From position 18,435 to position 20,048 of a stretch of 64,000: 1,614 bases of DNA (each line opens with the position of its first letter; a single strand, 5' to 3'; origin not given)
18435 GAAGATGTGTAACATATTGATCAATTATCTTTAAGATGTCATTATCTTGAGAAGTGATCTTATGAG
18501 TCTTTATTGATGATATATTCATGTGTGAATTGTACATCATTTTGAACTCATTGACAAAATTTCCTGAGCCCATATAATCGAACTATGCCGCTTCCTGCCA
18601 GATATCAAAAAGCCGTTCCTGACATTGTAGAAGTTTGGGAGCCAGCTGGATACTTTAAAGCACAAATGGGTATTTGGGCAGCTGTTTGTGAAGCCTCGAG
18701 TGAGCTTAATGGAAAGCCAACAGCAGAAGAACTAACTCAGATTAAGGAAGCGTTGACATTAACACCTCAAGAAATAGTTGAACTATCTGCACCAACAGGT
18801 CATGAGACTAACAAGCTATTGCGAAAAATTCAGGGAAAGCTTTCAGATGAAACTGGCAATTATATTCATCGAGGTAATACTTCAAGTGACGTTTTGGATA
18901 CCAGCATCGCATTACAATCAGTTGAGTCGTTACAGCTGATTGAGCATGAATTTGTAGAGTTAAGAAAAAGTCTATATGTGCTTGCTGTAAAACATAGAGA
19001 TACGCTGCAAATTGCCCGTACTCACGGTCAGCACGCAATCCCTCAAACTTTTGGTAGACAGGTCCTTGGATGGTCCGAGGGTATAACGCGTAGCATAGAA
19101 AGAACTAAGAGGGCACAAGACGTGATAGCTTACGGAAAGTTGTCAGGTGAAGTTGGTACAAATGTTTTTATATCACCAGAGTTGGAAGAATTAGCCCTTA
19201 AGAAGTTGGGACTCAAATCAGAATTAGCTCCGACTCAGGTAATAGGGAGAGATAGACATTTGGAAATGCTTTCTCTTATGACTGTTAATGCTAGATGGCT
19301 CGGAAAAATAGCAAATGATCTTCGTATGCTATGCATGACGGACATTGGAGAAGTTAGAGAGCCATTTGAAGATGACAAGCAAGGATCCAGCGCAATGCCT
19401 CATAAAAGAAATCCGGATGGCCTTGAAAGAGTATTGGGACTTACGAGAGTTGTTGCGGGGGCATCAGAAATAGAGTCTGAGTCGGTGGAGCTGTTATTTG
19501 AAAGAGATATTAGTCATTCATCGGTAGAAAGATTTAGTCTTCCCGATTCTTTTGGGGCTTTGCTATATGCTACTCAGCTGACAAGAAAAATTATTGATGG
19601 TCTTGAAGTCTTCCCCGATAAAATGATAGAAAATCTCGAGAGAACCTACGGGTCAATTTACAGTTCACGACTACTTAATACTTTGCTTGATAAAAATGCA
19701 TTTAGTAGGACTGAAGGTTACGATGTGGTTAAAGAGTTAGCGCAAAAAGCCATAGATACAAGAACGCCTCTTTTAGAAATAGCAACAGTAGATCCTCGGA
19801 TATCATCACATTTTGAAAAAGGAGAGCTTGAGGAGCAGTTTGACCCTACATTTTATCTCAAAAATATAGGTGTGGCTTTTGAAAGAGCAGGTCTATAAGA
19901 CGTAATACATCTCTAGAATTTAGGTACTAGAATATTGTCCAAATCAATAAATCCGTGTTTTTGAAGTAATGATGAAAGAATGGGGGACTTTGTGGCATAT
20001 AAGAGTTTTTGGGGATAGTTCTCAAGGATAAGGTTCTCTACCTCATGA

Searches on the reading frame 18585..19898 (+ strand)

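Call 79: search_protein_families(library=ncbifam, proteins=[window:18585-19898:+], max_evalue=0.00001)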
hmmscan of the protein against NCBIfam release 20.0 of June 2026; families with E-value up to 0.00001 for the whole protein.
window:18585-19898:+ (437 aa): 18 families
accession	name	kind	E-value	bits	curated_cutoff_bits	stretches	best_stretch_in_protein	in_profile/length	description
TIGR00928.1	purB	equivalog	2.1e-101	339.8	326.2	1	5-434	3-434/436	adenylosuccinate lyase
NF006500.1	PRK08937.2-4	subfamily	2.1e-69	234.5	626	1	46-425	53-432/448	adenylosuccinate lyase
NF052536.2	CoM_syn_XcbD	exception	1e-59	202.5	600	1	12-429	17-436/443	3-sulfopropionylcysteine synthase XcbD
NF006554.0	PRK09053.1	equivalog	8e-50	169.9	595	1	12-430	16-439/453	3-carboxy-cis,cis-muconate cycloisomerase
NF052556.1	NtrsucLyaStm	equivalog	9.2e-43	146.7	650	1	82-434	100-462/466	nitrosuccinate lyase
TIGR02426.1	protocat_pcaB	equivalog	6.9e-41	140.3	355.75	1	12-340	9-338/338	3-carboxy-cis,cis-muconate cycloisomerase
NF006764.0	PRK09285.1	equivalog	1.5e-26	92.8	446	1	50-388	67-412/456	adenylosuccinate lyase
NF004631.0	PRK05975.1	equivalog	4.6e-24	85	371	1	32-334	38-339/352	3-carboxy-cis,cis-muconate cycloisomerase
TIGR00838.1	argH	equivalog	5.4e-19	68.5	279.5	1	46-411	49-416/455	argininosuccinate lyase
NF002563.0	PRK02186.1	subfamily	5.5e-19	67.9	625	1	82-409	498-825/890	argininosuccinate lyase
NF008964.0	PRK12308.1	equivalog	2.1e-18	66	657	1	49-401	61-407/624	argininosuccinate lyase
NF008909.0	PRK12273.1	subfamily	1e-16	60.9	510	1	99-400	142-441/474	aspartate ammonia-lyase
TIGR00979.1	fumC_II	equivalog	9.3e-13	47.7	664.75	1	91-398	128-434/458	class II fumarate hydratase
NF005218.0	PRK06705.1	equivalog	2.8e-12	46.2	883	1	115-292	132-308/502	argininosuccinate lyase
NF009089.0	PRK12425.1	equivalog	2.3e-11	43.2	840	1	84-399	122-436/464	class II fumarate hydratase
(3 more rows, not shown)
